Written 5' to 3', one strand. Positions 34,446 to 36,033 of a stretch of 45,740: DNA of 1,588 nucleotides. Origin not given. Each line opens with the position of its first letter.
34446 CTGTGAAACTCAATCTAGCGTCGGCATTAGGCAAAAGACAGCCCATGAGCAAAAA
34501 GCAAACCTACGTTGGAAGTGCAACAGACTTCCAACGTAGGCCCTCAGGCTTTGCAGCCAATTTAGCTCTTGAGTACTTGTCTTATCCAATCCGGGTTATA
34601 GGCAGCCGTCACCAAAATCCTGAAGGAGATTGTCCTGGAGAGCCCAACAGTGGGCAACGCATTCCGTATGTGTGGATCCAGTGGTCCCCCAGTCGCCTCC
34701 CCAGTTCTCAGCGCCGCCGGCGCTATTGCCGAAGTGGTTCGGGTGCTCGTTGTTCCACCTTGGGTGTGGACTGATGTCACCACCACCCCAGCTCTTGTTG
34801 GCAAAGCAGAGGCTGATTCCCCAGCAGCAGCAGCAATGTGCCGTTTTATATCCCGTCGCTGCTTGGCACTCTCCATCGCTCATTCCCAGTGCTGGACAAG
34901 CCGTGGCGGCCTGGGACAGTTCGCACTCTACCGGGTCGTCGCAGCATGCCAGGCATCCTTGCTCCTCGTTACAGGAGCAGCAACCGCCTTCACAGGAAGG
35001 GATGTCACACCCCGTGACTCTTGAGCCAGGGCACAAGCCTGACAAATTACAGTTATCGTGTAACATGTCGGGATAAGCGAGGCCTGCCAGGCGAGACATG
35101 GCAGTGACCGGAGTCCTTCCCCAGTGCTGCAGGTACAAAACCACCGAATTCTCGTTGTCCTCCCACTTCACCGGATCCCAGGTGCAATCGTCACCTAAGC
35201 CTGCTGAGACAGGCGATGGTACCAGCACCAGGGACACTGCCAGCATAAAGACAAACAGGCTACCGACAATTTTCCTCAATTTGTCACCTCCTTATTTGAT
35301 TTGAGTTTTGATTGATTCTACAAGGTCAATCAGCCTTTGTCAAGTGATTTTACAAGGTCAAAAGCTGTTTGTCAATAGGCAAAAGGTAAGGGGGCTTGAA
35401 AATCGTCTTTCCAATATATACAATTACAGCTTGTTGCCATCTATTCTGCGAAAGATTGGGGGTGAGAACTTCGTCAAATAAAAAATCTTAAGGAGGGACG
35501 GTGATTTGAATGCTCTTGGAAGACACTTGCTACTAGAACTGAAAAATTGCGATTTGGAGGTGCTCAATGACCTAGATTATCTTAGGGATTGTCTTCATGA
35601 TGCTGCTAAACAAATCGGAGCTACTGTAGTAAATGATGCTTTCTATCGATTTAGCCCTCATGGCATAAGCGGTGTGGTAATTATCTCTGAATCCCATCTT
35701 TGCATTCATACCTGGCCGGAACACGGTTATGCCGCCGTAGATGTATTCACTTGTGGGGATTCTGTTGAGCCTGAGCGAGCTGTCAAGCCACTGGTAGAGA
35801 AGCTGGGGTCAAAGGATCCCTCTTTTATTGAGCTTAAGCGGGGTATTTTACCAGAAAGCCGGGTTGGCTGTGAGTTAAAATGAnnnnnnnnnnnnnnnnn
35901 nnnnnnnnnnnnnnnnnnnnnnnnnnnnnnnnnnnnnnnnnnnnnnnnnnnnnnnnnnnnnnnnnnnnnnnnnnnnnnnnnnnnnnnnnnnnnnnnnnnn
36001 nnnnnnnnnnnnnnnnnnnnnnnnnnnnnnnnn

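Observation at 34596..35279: Orphan secreted protein with 22 cysteines including a CCCC run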

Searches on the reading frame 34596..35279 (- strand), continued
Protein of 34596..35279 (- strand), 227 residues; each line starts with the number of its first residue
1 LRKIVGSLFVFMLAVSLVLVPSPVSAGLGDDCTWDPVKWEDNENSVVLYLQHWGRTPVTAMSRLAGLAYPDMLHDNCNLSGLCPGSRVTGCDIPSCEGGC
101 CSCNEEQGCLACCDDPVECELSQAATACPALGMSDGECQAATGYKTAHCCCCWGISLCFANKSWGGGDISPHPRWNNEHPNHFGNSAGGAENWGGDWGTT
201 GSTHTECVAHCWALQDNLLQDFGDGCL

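Call 59: search_protein_families(library=pfam, proteins=[P0071, P0053, P0018, P0057], max_evalue=0.01)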
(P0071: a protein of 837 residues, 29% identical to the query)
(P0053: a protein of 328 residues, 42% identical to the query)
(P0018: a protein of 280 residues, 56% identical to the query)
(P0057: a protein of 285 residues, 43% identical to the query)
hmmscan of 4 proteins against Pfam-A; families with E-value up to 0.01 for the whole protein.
P0071 (837 aa): 5 families
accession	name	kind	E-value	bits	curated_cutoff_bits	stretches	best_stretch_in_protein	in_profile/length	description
PF00041.27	fn3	-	8.1e-35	119.3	25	5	426-506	1-78/84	Fibronectin type III domain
PF16656.11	Pur_ac_phosph_N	-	3.8e-16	59.9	30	2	433-513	8-93/93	Purple acid Phosphatase, N-terminal domain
PF25059.1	FN3_DSCAM-DSCAML_C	-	2.5e-10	41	39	0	357-421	21-85/89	DSCAM/DSCAML C-terminal Fn3-like domain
PF25788.1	Ig_Rha78A_N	-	3.2e-07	31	27.4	0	655-704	52-102/105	Rha78A-like, N-terminal immunoglobulin domain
PF16893.11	fn3_2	-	0.0017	18.9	27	0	377-406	50-79/89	Fibronectin type III domain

P0053 (328 aa): 0 families

P0018 (280 aa): 0 families

P0057 (285 aa): 0 families

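Call 66: search_protein_families(library=phrogs, proteins=[window:34596-35279:-], max_evalue=1)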
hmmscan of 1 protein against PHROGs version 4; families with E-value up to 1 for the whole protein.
window:34596-35279:- (227 aa): 1 family
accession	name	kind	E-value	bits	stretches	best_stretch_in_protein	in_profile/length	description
phrog_29558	-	unknown function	0.22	12.5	1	33-56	34-57/82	-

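Call 68: fold_search(model_id=the predicted structure, library=viral)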
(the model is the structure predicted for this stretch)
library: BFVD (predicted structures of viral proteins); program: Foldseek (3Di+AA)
matches with E <= 10: 0; with E <= 0.001: 0
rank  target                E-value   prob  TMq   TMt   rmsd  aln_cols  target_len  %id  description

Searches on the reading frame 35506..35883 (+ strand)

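Call 10: search_protein_families(library=pfam, proteins=[window:35506-35883:+])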
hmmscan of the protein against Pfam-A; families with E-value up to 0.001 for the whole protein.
window:35506-35883:+ (125 aa): 1 family
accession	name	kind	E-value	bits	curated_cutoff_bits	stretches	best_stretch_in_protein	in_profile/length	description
PF02675.21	AdoMet_dc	-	1.4e-40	138.3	25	1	7-113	1-107/107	S-adenosylmethionine decarboxylase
